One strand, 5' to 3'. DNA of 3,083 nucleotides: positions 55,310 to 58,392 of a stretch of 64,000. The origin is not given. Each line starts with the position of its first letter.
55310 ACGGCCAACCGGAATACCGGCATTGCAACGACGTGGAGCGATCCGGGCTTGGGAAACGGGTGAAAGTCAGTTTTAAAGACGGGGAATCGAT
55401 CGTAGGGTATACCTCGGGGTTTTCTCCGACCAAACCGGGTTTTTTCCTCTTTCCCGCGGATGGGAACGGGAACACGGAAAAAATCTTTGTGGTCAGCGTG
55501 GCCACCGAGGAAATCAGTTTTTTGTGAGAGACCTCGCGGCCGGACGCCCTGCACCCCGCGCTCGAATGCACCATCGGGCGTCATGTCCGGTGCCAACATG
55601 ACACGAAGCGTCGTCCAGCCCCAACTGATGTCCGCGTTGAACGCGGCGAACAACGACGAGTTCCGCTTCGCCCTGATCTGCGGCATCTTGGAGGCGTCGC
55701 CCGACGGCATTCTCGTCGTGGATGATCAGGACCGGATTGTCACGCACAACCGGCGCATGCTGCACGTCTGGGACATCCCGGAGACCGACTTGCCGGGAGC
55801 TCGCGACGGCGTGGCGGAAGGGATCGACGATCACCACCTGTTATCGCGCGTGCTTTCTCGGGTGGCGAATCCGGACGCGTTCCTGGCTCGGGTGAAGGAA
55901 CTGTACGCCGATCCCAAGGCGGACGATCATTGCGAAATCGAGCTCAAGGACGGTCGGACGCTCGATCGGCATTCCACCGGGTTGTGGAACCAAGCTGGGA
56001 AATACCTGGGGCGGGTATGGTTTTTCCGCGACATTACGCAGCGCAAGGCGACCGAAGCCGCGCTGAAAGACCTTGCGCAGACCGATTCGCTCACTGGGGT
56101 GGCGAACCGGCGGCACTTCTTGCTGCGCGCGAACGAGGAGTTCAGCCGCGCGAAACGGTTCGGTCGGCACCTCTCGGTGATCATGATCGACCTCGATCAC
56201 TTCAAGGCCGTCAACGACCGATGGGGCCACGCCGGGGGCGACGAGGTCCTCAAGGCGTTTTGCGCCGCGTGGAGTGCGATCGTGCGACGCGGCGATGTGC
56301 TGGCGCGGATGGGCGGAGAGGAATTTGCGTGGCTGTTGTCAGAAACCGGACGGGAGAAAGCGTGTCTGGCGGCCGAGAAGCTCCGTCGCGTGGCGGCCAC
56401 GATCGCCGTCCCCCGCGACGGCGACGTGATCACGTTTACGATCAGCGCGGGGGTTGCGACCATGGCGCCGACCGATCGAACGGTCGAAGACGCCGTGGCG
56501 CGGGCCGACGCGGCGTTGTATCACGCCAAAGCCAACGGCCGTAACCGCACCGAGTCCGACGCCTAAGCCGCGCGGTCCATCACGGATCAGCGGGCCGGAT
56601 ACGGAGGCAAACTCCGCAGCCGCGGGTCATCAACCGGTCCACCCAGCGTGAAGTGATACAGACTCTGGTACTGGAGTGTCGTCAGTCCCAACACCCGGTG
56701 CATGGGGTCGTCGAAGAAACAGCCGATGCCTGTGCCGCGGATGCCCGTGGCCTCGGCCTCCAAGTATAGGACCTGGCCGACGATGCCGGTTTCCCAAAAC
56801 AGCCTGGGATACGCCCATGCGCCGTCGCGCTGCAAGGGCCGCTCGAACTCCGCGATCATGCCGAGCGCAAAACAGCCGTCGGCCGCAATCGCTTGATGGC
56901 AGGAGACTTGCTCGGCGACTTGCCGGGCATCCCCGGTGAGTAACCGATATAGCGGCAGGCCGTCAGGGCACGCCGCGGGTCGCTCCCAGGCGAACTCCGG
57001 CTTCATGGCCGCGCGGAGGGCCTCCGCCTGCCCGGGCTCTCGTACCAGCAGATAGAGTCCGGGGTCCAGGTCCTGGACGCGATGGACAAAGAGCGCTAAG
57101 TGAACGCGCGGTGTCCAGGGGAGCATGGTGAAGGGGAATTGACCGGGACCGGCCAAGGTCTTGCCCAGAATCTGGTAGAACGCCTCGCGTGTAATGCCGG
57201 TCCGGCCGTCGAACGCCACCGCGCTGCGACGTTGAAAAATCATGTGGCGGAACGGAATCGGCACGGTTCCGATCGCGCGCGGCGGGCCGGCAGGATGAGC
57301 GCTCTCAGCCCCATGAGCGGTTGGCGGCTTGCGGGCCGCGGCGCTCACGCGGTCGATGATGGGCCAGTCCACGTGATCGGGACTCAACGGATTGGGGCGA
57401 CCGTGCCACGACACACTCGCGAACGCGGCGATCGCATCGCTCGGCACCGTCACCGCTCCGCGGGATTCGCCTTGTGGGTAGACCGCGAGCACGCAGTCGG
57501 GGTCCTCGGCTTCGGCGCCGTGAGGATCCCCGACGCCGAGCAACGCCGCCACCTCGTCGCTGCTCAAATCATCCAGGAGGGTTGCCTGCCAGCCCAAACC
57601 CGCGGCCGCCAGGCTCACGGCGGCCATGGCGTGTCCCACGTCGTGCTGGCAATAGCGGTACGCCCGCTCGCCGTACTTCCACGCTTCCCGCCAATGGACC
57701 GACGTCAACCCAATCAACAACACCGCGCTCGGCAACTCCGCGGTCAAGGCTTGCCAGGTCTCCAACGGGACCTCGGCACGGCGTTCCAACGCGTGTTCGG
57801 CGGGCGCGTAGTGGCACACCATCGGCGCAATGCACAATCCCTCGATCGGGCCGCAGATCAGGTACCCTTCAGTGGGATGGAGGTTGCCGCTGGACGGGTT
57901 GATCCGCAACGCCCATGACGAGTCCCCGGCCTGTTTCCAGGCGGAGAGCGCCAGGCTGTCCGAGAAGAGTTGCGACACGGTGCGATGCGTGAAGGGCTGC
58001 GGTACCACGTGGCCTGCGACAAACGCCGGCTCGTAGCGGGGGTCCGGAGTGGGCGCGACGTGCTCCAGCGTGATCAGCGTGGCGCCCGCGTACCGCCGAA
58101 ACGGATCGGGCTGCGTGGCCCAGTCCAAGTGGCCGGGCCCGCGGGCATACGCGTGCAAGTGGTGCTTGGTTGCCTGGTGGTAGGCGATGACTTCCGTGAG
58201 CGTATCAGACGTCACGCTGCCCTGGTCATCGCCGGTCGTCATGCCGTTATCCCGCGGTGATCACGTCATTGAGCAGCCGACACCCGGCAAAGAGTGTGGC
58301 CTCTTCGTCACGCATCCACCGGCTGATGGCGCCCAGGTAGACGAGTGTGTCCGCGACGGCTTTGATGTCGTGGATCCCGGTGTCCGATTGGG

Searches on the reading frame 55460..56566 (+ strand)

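Call 67: search_protein_families(library=pfam, max_evalue=0.00001, proteins=[window:55460-56566:+])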
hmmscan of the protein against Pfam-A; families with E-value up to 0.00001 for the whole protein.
window:55460-56566:+ (368 aa): 4 families
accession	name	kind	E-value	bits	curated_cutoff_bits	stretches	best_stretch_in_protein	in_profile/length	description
PF00990.26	GGDEF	-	3.2e-45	154.2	23.8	1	206-363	1-161/161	Diguanylate cyclase, GGDEF domain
PF12860.13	PAS_7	-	2.9e-07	31.1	27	1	80-199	4-114/115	PAS fold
PF13188.13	PAS_8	-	1.7e-06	28.1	21.8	1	74-122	4-47/65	PAS domain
PF08448.16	PAS_4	-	6.6e-06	26.8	23.1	0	77-196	1-109/110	PAS fold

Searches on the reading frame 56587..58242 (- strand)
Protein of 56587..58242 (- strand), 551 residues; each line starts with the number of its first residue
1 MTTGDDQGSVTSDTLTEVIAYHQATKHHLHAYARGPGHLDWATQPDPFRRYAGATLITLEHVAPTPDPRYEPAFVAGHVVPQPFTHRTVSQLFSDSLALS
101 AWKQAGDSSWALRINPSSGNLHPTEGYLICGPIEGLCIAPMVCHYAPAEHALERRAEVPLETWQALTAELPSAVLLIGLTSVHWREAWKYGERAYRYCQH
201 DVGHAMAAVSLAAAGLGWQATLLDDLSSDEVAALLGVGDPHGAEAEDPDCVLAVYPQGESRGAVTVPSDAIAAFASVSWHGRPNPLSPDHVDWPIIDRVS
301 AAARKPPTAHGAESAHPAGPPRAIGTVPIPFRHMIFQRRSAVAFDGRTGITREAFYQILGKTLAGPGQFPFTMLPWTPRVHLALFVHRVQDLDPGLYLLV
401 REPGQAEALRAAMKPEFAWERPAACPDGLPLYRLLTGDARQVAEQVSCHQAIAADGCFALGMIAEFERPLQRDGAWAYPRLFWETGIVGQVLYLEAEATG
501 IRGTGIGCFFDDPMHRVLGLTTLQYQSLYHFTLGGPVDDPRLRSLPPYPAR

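Call 67: search_protein_families(library=pfam, max_evalue=0.00001, proteins=[window:56587-58242:-])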
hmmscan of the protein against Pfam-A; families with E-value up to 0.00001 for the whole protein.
window:56587-58242:- (551 aa): 1 family
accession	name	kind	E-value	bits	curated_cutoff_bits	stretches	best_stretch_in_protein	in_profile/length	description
PF00881.29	Nitroreductase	-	2.7e-14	54.2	23.5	1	113-238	28-155/167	Nitroreductase family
